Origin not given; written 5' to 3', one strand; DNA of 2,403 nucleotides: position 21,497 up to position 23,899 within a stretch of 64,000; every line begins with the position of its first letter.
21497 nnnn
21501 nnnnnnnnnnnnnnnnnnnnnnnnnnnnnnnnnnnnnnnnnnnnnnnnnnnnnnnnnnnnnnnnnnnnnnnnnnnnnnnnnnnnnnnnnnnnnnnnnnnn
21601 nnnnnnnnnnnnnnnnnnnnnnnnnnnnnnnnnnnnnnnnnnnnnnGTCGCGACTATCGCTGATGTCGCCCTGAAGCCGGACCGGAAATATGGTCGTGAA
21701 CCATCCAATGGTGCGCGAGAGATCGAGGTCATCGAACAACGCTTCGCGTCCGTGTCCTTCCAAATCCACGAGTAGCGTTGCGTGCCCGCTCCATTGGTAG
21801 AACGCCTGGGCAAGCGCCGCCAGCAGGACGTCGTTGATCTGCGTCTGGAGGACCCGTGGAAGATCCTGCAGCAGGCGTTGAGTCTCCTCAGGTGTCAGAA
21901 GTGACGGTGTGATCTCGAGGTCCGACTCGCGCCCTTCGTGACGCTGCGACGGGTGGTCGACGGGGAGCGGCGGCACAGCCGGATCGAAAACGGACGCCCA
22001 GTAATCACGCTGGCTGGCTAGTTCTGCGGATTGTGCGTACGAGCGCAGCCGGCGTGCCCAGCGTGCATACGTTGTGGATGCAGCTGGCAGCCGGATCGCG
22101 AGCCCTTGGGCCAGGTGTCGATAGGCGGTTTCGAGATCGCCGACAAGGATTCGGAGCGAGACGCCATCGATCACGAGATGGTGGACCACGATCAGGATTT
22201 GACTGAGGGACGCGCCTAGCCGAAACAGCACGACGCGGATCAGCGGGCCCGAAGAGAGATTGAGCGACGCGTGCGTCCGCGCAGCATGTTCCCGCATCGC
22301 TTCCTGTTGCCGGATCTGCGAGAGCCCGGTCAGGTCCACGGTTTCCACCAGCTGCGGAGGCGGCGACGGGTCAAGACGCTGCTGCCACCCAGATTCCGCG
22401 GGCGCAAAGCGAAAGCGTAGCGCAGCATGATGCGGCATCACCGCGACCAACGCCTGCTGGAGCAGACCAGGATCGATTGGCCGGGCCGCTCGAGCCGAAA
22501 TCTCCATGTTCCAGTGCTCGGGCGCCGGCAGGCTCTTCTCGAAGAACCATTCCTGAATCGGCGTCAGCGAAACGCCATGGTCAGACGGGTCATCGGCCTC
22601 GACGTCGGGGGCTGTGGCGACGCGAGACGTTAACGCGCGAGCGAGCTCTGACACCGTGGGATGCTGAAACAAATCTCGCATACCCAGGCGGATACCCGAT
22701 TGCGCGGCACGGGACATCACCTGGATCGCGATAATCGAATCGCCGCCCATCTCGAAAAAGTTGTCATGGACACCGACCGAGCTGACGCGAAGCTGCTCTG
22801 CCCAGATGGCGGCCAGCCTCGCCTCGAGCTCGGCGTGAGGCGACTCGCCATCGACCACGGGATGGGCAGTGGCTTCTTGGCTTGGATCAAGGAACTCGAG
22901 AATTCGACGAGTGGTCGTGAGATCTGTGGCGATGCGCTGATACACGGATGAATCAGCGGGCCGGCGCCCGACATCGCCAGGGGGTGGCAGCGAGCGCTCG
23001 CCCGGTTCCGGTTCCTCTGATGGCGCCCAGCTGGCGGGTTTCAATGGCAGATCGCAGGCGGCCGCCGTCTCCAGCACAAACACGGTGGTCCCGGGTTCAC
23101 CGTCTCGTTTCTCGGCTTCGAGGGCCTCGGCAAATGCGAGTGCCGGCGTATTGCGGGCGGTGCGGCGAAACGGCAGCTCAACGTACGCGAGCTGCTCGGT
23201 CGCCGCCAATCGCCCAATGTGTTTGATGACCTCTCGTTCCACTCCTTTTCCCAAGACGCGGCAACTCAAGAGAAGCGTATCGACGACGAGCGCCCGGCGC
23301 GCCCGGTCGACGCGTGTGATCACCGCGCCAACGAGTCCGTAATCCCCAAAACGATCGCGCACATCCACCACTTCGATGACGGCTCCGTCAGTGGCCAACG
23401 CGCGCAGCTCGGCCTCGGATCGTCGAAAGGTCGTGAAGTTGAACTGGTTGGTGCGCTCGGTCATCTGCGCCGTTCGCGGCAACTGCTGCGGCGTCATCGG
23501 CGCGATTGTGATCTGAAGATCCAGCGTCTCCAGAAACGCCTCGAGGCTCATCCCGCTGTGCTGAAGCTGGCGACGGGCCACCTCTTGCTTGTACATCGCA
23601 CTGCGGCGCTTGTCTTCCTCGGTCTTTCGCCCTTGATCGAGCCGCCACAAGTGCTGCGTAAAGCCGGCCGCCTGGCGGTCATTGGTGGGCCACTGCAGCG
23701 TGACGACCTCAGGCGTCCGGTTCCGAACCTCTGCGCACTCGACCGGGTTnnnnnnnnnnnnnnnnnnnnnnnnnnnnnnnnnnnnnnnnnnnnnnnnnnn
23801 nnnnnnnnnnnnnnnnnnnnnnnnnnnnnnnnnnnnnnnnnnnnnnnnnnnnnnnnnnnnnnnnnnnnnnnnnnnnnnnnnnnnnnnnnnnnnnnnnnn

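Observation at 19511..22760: Complete epimerisation domain directly behind a glyceryl-loading carrier, then an A-less C-T module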

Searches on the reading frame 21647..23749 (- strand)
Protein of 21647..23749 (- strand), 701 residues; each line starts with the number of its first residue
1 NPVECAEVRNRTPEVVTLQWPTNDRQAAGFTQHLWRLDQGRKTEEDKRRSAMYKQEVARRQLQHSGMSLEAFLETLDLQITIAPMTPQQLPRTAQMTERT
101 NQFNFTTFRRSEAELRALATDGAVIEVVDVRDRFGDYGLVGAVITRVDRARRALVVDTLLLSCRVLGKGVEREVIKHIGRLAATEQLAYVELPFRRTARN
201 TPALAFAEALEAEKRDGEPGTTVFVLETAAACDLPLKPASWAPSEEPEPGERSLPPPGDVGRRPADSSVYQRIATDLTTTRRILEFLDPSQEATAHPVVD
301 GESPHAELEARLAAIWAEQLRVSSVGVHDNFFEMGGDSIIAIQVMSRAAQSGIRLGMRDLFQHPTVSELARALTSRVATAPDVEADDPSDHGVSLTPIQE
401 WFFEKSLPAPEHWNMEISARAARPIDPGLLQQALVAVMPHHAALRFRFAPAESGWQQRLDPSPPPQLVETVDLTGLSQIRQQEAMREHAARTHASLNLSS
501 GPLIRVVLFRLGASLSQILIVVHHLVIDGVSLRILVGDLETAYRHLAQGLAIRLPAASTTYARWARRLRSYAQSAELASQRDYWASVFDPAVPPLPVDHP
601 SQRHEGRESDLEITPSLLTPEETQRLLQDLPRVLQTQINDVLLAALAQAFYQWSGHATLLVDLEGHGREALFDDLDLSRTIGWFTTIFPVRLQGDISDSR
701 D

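Call 90: search_protein_representatives(protein=window:21647-23749:-)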
Query: 701 residues. Proteins with E-value up to 0.001 (for the whole library): 131956; up to 1e-10: 71628; up to 1e-30: 27869. The best 150 are listed.
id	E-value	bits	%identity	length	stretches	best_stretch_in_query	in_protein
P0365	0.0e+00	1342.1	35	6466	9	302-697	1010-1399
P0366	0.0e+00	1330.2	36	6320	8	303-694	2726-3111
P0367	0.0e+00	1245.9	34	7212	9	291-690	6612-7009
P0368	0.0e+00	1158.7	34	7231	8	289-692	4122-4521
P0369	0.0e+00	1131.4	35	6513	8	292-693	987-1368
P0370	0.0e+00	1121.3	35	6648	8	294-693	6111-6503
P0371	0.0e+00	1120.8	33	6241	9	308-693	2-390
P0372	0.0e+00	1100.3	34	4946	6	268-693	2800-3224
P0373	0.0e+00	1097.4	35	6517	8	302-692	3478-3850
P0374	0.0e+00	1080.8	32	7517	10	303-694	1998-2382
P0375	0.0e+00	1070.0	34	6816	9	303-697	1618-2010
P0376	0.0e+00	1069.2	35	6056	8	304-693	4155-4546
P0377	0.0e+00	1064.8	36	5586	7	303-692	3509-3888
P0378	0.0e+00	1029.7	32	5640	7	292-693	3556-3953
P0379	0.0e+00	1017.2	36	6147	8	300-693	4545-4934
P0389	4.9e-273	924.0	36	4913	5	1-693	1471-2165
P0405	3.0e-250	848.7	47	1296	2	1-698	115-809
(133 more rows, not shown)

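Call 92: list_cluster_members(proteins=[P0389, P0405, P0038])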
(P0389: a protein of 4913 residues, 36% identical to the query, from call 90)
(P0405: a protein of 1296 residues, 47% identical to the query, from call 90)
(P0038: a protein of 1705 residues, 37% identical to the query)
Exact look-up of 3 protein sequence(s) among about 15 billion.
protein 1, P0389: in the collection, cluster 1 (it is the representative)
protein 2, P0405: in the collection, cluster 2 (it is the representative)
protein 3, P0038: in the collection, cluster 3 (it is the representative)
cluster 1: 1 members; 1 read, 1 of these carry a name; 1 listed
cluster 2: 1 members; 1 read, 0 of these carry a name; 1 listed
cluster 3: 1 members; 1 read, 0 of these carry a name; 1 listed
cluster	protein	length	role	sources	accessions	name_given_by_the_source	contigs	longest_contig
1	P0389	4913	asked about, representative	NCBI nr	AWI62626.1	nonribosomal peptide synthetase [Cystobacter sp.]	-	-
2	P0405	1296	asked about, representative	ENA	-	-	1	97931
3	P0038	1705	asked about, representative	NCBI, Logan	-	-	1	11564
